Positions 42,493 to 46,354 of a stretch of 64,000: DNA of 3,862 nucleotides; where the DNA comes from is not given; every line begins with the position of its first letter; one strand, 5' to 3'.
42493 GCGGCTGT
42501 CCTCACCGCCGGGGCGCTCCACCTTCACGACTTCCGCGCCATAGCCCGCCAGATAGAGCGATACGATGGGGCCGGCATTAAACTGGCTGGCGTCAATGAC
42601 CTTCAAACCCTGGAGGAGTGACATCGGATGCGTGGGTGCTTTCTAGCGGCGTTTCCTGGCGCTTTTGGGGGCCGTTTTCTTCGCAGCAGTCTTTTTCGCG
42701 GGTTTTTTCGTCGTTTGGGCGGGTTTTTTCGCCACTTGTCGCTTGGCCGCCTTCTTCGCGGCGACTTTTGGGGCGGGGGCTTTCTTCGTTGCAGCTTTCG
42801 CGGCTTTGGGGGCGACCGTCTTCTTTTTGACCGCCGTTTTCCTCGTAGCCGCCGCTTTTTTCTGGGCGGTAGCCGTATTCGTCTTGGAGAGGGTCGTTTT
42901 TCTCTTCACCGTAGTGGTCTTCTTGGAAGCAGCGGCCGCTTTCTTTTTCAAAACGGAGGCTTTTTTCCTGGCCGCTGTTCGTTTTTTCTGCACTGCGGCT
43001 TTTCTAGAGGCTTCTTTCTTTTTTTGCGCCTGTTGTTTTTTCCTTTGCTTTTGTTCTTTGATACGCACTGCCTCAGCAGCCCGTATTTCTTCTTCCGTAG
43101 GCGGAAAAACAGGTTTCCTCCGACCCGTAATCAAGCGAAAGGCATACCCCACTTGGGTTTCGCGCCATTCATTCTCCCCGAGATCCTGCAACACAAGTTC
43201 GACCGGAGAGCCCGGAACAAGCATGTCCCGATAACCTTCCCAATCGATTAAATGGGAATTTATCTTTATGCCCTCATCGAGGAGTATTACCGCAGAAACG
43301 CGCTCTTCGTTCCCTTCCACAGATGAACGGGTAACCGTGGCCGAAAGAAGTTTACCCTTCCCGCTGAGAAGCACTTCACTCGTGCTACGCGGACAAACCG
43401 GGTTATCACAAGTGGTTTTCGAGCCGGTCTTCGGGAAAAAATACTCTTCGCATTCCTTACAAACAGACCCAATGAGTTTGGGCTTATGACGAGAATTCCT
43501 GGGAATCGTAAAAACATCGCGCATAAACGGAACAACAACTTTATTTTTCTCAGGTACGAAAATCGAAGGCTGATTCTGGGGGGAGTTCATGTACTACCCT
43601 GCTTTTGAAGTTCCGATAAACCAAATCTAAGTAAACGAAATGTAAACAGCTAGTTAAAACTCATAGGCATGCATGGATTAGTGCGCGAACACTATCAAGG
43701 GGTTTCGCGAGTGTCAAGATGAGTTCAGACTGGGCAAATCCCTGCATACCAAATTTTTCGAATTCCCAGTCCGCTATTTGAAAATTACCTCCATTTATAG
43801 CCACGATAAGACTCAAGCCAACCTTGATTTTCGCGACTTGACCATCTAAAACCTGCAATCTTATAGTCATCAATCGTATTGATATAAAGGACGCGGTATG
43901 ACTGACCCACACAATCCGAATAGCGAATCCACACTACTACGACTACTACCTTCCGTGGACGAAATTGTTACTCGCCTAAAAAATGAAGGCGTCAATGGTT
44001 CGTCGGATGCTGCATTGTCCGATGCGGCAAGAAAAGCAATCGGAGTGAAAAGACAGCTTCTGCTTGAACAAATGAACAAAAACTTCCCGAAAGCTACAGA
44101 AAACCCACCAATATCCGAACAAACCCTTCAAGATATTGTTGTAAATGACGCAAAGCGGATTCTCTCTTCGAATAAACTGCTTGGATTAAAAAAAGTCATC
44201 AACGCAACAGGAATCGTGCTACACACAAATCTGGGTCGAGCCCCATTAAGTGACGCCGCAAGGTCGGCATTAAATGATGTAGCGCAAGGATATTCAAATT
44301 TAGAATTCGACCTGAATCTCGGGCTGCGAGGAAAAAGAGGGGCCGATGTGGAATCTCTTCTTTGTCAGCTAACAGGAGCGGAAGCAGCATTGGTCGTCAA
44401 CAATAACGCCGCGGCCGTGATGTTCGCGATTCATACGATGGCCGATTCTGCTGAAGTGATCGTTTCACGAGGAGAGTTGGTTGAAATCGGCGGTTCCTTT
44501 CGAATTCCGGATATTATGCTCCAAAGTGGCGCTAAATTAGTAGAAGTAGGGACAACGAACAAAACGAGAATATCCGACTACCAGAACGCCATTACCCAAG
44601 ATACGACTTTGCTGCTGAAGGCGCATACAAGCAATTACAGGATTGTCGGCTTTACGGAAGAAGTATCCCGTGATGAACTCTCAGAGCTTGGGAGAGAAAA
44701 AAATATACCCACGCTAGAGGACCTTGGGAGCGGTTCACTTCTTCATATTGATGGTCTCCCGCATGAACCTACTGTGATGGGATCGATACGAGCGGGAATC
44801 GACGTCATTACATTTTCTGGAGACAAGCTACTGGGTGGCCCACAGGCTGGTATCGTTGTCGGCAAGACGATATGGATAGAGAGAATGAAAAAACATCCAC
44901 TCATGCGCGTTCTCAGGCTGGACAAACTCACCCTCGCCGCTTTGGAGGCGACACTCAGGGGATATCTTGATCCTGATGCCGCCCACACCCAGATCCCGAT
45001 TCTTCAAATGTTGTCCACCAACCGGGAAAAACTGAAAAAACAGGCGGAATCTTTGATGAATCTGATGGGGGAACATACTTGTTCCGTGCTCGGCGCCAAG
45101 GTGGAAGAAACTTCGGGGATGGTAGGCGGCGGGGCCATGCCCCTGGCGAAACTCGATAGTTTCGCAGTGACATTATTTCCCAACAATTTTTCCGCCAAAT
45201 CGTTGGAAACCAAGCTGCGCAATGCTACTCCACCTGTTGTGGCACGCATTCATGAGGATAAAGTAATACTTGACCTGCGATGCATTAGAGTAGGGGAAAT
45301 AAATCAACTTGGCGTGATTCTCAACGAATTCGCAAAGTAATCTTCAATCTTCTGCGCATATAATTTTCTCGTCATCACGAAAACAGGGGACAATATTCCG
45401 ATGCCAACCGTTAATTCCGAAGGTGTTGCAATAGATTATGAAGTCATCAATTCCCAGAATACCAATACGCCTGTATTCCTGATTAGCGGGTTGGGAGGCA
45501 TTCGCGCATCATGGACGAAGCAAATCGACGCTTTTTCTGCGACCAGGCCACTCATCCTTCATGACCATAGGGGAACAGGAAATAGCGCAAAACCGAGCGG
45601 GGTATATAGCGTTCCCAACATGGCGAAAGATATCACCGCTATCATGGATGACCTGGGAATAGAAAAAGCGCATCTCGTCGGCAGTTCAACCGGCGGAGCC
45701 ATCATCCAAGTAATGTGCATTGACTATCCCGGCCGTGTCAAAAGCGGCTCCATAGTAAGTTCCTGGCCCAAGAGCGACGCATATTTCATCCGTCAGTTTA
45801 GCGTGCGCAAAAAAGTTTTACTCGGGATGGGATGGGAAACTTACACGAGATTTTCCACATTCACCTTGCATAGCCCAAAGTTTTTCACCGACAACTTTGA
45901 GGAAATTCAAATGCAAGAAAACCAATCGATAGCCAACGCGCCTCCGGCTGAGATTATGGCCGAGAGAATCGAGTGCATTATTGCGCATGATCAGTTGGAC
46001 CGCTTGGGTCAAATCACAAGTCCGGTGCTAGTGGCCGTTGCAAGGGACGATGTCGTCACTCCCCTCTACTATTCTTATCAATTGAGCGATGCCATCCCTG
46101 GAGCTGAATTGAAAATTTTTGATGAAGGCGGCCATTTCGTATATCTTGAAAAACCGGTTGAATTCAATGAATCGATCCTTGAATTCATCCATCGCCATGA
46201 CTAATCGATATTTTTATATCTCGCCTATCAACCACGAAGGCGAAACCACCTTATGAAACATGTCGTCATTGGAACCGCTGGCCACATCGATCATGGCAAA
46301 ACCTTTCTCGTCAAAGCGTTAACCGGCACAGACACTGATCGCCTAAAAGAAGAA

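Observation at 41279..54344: About 160-bp imperfect inverted repeats with helically phased TGAAAA arrays bracket a 12.8-kb block that carries the Sec machinery and Cu/heme genes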

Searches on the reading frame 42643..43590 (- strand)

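Call 38: search_protein_families(library=pfam, proteins=[window:42643-43590:-], max_evalue=0.001)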
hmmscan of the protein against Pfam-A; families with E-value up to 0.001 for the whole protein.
window:42643-43590:- (315 aa): 1 family
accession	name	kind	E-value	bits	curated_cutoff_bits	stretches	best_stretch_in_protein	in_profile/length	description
PF01796.24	OB_ChsH2_C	-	5.6e-06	26.6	27.1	1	73-134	2-64/65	ChsH2, C-terminal OB-fold domain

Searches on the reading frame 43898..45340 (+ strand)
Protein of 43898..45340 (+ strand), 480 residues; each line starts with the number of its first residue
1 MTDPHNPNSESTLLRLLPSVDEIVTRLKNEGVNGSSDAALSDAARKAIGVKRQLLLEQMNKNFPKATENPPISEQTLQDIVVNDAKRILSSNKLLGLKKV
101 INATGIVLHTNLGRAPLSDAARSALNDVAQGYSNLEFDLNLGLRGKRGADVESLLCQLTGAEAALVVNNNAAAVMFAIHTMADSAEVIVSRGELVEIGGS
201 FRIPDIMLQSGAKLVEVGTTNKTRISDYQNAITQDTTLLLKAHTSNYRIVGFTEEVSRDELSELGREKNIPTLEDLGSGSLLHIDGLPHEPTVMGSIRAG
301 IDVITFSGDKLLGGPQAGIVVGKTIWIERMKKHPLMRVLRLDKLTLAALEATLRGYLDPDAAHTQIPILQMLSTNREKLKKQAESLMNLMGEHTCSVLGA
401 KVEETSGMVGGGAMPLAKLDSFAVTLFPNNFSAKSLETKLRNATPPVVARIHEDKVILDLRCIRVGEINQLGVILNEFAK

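Call 38: search_protein_families(library=pfam, proteins=[window:43898-45340:+], max_evalue=0.001)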
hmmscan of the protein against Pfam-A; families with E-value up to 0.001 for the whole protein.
window:43898-45340:+ (480 aa): 2 families
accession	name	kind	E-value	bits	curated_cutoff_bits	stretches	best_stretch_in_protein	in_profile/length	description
PF03841.19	SelA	-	6.3e-152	506.3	22.8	1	100-463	1-366/367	L-seryl-tRNA selenium transferase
PF01053.26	Cys_Met_Meta_PP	-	1.7e-05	24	27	1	151-324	57-215/381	Cys/Met metabolism PLP-dependent enzyme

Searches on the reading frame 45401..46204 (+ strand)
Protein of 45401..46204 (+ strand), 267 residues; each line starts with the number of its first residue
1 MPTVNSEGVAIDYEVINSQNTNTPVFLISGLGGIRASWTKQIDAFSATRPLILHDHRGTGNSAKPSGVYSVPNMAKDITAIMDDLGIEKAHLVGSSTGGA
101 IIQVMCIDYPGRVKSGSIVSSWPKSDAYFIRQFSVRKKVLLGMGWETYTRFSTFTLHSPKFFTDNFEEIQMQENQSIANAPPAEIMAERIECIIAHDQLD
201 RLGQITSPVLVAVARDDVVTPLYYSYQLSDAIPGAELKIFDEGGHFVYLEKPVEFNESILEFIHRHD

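Call 38: search_protein_families(library=pfam, proteins=[window:45401-46204:+], max_evalue=0.001)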
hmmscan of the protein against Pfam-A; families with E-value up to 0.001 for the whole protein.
window:45401-46204:+ (267 aa): 3 families
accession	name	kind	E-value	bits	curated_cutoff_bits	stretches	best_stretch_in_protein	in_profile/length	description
PF00561.26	Abhydrolase_1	-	1.1e-28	101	25.8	1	24-252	2-245/245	alpha/beta hydrolase fold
PF12146.15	Hydrolase_4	-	8.7e-15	55.1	27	1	52-251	35-238/239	Serine aminopeptidase, S33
PF12697.13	Abhydrolase_6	-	2.6e-13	51.6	26.3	1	25-257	1-216/217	Alpha/beta hydrolase family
